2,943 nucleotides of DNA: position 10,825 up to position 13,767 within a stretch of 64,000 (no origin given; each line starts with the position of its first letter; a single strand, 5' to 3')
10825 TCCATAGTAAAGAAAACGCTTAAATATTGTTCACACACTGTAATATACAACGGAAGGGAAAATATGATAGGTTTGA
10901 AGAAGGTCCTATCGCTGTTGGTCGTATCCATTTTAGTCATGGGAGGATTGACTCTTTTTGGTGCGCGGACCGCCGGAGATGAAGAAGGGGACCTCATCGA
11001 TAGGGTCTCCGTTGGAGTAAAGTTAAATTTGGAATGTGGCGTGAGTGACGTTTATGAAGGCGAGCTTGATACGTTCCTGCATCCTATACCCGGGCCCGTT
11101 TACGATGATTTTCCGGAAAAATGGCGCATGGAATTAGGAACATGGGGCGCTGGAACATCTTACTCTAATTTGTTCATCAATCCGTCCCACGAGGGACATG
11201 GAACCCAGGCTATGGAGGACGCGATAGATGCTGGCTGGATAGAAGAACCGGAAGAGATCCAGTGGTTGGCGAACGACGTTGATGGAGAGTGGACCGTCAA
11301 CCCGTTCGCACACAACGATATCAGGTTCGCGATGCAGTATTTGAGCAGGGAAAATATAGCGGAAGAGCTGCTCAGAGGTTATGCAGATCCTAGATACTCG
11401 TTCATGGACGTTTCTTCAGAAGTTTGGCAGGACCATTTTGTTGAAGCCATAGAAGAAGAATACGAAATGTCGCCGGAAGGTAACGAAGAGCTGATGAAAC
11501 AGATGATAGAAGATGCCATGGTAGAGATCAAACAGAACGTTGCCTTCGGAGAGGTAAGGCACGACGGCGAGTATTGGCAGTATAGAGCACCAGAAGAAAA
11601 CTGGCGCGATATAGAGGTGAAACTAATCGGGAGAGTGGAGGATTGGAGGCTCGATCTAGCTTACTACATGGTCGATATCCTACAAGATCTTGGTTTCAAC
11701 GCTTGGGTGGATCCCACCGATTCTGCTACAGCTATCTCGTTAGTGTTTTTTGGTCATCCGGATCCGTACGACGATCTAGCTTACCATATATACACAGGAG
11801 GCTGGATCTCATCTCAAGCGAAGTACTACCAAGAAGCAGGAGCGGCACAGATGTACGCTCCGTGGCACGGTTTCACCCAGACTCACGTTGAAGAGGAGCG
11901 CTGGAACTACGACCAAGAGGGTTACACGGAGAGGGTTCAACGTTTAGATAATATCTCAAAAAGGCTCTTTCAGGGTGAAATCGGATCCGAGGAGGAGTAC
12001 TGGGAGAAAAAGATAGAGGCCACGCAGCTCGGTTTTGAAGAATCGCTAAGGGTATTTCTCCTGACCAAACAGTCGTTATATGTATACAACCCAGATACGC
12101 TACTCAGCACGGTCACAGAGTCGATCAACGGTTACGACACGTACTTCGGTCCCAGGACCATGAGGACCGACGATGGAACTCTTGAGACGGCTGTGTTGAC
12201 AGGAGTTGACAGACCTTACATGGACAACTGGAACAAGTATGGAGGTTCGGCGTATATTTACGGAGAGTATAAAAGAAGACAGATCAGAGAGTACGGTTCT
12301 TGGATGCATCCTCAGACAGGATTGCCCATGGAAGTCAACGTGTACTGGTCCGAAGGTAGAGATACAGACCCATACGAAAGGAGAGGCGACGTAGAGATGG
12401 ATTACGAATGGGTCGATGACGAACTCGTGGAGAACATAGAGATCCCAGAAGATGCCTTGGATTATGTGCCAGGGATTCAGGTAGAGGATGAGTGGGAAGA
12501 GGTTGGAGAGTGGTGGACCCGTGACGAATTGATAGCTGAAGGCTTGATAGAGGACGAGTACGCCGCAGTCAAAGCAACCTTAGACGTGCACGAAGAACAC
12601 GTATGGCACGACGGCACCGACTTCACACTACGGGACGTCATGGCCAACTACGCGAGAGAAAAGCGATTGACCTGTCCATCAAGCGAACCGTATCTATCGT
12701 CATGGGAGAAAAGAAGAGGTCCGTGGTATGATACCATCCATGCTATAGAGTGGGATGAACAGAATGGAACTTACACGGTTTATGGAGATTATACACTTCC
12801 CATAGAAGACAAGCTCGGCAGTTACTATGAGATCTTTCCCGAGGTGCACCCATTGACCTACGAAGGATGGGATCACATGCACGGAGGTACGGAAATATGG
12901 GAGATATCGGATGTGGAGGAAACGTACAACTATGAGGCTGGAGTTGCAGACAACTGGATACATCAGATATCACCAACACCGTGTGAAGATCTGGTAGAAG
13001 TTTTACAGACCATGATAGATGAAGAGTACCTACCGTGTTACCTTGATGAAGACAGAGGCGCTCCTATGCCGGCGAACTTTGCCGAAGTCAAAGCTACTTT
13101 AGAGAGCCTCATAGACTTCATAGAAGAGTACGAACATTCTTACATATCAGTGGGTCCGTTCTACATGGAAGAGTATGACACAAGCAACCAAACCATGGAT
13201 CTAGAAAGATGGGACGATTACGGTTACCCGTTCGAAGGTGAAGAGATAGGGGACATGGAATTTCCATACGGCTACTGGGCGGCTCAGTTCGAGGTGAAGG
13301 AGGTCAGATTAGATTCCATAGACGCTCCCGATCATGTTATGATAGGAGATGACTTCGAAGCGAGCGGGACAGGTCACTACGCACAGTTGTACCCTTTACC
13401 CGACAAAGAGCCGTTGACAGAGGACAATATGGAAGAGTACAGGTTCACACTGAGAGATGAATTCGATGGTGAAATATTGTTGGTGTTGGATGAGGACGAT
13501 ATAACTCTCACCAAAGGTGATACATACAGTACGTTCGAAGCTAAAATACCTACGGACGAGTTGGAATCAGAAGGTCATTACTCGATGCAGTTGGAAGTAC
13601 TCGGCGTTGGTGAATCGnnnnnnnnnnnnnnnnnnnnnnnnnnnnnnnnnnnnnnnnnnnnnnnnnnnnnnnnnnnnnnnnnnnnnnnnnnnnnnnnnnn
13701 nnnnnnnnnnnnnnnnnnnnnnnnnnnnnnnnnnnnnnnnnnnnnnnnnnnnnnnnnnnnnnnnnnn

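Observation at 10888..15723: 1611-aa hyper-acidic membrane-anchored surface protein combining an SBP-family-5-like N-domain with tandem Flg_new repeats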

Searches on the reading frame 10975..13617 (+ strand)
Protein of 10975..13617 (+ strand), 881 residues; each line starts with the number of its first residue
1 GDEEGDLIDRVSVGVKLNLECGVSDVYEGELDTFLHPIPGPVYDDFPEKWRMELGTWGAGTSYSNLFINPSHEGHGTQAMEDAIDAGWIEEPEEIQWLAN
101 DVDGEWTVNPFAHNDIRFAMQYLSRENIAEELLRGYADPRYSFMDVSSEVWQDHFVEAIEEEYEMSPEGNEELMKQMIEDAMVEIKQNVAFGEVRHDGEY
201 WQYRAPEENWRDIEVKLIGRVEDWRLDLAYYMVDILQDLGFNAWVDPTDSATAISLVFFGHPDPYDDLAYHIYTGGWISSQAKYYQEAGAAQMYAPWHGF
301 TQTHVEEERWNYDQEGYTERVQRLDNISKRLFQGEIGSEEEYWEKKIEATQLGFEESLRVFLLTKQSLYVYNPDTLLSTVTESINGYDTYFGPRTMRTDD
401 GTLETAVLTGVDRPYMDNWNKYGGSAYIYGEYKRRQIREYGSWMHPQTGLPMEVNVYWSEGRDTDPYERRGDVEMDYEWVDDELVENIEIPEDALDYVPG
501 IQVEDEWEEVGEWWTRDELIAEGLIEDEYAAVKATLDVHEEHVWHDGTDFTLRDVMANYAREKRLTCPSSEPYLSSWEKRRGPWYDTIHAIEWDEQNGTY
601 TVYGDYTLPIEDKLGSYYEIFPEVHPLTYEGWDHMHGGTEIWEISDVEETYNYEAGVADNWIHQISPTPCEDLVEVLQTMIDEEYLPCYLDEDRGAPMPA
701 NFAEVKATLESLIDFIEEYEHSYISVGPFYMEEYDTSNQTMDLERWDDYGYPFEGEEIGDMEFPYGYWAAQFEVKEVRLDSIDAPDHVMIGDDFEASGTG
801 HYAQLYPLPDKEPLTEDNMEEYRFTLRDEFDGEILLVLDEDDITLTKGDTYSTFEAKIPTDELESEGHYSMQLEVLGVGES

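Call 24: search_solved_structures(query=window:10975-13617:+, max_evalue=1, show_alignments=1)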
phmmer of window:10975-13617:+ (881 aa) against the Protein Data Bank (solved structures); distinct sequences matched with E-value up to 1: 2.
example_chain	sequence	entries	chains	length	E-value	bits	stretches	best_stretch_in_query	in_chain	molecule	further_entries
7fi3_A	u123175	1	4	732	2.2e-21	79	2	107-297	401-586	ABC-type dipeptide/oligopeptide transport system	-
6nmw_A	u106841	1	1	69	0.34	12.2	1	493-542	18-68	Tyrosine-protein kinase Lyn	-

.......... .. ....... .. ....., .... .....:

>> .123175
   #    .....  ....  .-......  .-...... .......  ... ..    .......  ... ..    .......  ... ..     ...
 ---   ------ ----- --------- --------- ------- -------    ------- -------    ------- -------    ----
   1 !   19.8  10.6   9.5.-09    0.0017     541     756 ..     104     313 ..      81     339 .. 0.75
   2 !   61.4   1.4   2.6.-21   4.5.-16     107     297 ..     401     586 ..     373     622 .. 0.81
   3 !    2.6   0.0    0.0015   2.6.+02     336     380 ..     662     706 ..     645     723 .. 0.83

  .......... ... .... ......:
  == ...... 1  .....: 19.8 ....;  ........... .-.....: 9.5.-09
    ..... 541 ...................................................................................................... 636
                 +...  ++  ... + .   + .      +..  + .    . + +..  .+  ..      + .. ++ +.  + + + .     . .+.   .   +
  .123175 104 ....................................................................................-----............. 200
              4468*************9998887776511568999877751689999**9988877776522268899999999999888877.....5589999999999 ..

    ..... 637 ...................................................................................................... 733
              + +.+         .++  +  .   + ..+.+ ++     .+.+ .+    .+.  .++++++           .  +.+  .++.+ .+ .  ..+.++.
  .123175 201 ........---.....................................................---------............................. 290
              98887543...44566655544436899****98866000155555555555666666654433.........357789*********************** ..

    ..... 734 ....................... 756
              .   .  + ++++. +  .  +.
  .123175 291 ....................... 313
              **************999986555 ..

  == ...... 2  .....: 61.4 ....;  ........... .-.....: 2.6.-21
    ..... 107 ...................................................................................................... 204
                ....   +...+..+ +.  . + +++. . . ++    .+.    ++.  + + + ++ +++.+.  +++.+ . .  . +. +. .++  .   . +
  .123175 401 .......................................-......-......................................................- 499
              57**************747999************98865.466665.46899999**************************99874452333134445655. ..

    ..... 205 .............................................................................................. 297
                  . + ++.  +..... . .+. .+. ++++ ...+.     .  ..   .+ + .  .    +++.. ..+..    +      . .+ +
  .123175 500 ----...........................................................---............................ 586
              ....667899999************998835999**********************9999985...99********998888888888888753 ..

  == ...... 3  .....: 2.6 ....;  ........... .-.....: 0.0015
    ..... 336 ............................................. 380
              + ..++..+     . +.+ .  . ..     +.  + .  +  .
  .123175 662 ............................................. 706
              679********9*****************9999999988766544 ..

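Call 29: search_solved_structures(query=A1, max_evalue=0.01, show_alignments=0)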
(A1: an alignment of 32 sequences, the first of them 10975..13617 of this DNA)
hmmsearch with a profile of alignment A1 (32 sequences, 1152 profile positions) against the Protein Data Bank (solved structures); distinct sequences matched with E-value up to 0.01: 2.
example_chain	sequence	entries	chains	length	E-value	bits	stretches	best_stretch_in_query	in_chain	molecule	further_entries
7fi3_A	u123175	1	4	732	1.2e-64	222.1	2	38-441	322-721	ABC-type dipeptide/oligopeptide transport system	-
8efz_A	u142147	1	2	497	1.3e-05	26.6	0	145-175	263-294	Extracellular solute-binding protein family 5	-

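Call 32: search_solved_structures(query=A1, max_evalue=0.0001, show_alignments=1)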
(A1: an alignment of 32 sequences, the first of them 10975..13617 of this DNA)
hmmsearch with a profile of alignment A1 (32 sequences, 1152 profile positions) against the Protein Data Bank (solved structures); distinct sequences matched with E-value up to 0.0001: 2.
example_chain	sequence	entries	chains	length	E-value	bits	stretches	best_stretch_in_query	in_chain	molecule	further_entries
7fi3_A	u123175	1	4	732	1.2e-64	222.1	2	38-441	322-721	ABC-type dipeptide/oligopeptide transport system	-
8efz_A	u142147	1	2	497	1.3e-05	26.6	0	145-175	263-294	Extracellular solute-binding protein family 5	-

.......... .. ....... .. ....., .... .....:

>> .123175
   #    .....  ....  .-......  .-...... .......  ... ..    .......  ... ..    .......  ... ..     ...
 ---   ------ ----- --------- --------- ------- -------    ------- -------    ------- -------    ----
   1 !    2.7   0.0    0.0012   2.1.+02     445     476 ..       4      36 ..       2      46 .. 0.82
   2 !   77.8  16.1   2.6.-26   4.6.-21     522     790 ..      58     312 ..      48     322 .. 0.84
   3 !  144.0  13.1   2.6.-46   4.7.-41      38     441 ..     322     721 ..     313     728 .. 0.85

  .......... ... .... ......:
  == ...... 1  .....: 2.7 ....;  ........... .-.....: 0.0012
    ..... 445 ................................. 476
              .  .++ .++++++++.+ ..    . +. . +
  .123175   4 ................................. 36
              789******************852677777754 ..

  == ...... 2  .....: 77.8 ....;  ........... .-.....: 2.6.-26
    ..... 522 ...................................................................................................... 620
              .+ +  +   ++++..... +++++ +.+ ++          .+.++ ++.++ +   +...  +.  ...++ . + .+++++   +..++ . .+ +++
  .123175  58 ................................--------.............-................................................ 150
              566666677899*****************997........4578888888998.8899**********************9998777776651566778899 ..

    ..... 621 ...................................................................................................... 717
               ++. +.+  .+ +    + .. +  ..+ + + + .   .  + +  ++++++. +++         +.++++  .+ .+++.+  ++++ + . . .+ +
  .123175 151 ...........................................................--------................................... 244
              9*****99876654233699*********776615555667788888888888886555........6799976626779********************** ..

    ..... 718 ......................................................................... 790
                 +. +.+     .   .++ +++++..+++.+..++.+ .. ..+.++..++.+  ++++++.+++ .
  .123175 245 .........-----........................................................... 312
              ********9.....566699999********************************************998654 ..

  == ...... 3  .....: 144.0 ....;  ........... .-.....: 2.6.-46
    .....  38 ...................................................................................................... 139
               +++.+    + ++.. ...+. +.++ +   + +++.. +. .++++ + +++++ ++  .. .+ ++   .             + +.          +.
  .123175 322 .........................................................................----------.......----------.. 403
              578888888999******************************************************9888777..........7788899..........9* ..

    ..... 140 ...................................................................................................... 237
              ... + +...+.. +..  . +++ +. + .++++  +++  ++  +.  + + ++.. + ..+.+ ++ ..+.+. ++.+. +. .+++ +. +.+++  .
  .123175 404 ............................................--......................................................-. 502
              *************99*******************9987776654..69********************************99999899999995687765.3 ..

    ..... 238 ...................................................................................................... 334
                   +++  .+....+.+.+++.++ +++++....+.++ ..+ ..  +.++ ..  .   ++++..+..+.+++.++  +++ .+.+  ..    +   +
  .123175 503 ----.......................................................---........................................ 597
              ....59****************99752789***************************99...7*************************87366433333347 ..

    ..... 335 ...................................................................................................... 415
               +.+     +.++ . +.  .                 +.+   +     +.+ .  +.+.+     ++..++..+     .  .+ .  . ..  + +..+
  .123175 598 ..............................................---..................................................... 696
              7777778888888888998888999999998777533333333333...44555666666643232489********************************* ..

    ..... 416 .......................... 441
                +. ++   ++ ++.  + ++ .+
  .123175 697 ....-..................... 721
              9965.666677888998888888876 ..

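Call 33: predict_structure(alignment_id=A1)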
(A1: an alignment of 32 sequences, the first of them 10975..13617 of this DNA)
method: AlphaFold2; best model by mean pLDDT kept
length: 881 residues; sequences in the alignment: 32
mean_pLDDT: 88.6   pTM: 0.83
mean pLDDT of the five models: 88.6, 88.5, 86.4, 85.8, 82.6
residues with pLDDT >= 90: 531; 70-90: 287; 50-70: 54; < 50: 9
segments of 3 or more residues with pLDDT < 50: 384-386
pLDDT, mean of each block of 10 residues (from residue 1): 73 91 95 89 91 85 80 94 95 93 95 97 94 90 82 91 95 96 97 94 95 95 90 96 93 84 92 72 77 79 85 89 91 87 93 93 87 86 55 84 88 71 60 83 77 87 79 92 93 97 92 97 95 95 96 97 92 86 89 96 88 78 94 90 92 76 89 97 96 97 97 96 94 85 94 85 81 77 90 94 77 90 91 90 93 95 86 86 56
secondary structure, 60 per line:
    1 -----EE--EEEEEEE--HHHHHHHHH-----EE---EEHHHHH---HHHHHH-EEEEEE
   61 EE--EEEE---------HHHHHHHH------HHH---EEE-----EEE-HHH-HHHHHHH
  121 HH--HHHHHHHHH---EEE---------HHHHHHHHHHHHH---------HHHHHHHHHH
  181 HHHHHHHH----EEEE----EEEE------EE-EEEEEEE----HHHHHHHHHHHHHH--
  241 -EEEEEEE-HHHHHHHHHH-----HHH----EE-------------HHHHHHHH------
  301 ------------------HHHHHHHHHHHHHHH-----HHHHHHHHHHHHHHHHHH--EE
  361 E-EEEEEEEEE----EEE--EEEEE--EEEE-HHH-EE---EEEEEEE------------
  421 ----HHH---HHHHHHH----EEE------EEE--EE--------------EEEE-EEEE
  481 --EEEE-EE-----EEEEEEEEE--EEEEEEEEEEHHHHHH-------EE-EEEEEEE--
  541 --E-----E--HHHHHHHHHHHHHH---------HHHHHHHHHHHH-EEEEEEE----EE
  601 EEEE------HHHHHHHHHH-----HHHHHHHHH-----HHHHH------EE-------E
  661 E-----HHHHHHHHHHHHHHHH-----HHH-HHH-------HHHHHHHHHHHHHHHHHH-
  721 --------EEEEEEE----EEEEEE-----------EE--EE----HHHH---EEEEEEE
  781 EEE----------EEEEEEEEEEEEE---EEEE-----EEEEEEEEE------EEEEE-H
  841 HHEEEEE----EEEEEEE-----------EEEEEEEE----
elements in order (helices of 4 or more, strands of 3 or more residues): E10-16 H19-27 H40-44 H48-53 E55-62 E65-68 H78-85 E98-100 E106-108 H114-122 H125-133 E137-139 H149-161 H171-188 E193-196 E201-204 E214-220 H225-238 E242-248 H250-259 H287-294 H319-333 H339-356 E359-361 E363-371 E376-378 E381-385 E388-391 E402-408 H431-437 E442-444 E451-453 E472-475 E477-480 E483-486 E495-503 E506-515 H516-521 E532-538 H552-565 H575-586 E588-594 E599-604 H611-620 H626-634 H640-644 H667-682 H702-719 E729-735 E740-745 H767-770 E774-783 E794-806 E810-813 E819-827 E834-838 E843-847 E852-858 E870-877

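Call 35: fold_search(model_id=the predicted structure, library=pdb)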
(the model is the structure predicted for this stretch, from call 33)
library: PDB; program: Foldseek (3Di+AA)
matches with E <= 10: 663; with E <= 0.001: 169
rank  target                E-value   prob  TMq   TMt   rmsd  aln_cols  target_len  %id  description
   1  7fi3_A                5.9e-17  1.00  0.30  0.36   8.4       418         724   18  Archaeal oligopeptide permease A (OppA) from Thermococcus kodakaraensis in complex with an endogenous pentapeptide (released 2022-04-13)
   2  1xoc_A                3.1e-09  1.00  0.27  0.45   6.1       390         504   12  The structure of the oligopeptide-binding protein, AppA, from Bacillus subtilis in complex with a nonapeptide. (released 2005-01-25)
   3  4ofo_A                1.2e-08  1.00  0.26  0.43   6.2       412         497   13  Crystal structure of YntA from Yersinia pestis, unliganded form (released 2014-10-01)
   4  4ofl_A                2.0e-08  1.00  0.26  0.43   6.1       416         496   13  Crystal structure of YntA from Yersinia pestis in complex with Ni(L-His)2 (released 2014-10-01)
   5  1zlq_B                2.1e-08  1.00  0.27  0.45   5.6       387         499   10  Crystallographic and spectroscopic evidence for high affinity binding of Fe EDTA (H2O)- to the periplasmic nickel tran (released 2005-08-02)
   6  3ry3_A                2.2e-08  1.00  0.24  0.41   6.1       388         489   14  Putative solute-binding protein from Yersinia pestis. (released 2011-05-18)
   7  3ry3_B                2.4e-08  1.00  0.21  0.36   6.2       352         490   14  Putative solute-binding protein from Yersinia pestis. (released 2011-05-18)
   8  7ebi_A                2.6e-08  1.00  0.27  0.41   6.3       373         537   13  Chitin-specific solute binding protein from Vibrio harveyi co-crystalized with chitotetraose. (released 2021-09-08)
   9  4oer_A                2.7e-08  1.00  0.27  0.45   5.6       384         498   10  Crystal structure of NikA from Brucella suis, unliganded form (released 2014-10-01)
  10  1uiu_A                2.9e-08  1.00  0.27  0.45   5.7       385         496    9  Crystal structures of the liganded and unliganded nickel binding protein NikA from Escherichia coli (Nickel unliganded (released 2004-02-03)
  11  1zlq_A                2.9e-08  1.00  0.26  0.43   6.1       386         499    9  Crystallographic and spectroscopic evidence for high affinity binding of Fe EDTA (H2O)- to the periplasmic nickel tran (released 2005-08-02)
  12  5yhe_A                2.9e-08  1.00  0.26  0.43   6.1       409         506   10  The crystal structure of Staphylococcus aureus CntA in complex with staphylopine and cobalt (released 2018-03-28)
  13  5yh8                  3.0e-08  1.00  0.27  0.43   6.3       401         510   11  The crystal structure of Staphylococcus aureus CntA in complex with staphylopine and nickel (released 2018-03-28)
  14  6lzw_A                3.3e-08  1.00  0.26  0.42   6.0       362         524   14  W513A mutant of chitin-specific solute binding protein from Vibrio harveyi co-crystalized with chitobiose. (released 2021-02-24)
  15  3mvx_A                3.7e-08  1.00  0.27  0.46   5.5       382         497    9  X-ray structure of the reduced NikA/1 hybrid, NikA/1-Red (released 2011-02-09)
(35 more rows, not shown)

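Call 40: search_protein_families(library=pfam, proteins=[window:10975-13236:+], max_evalue=1)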
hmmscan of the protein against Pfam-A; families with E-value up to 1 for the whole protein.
window:10975-13236:+ (754 aa): 1 family
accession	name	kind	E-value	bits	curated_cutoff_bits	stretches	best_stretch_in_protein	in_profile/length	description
PF00496.27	SBP_bac_5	-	5.7e-10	39.3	32.4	2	103-280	209-349/368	Bacterial extracellular solute-binding proteins, family 5 Middle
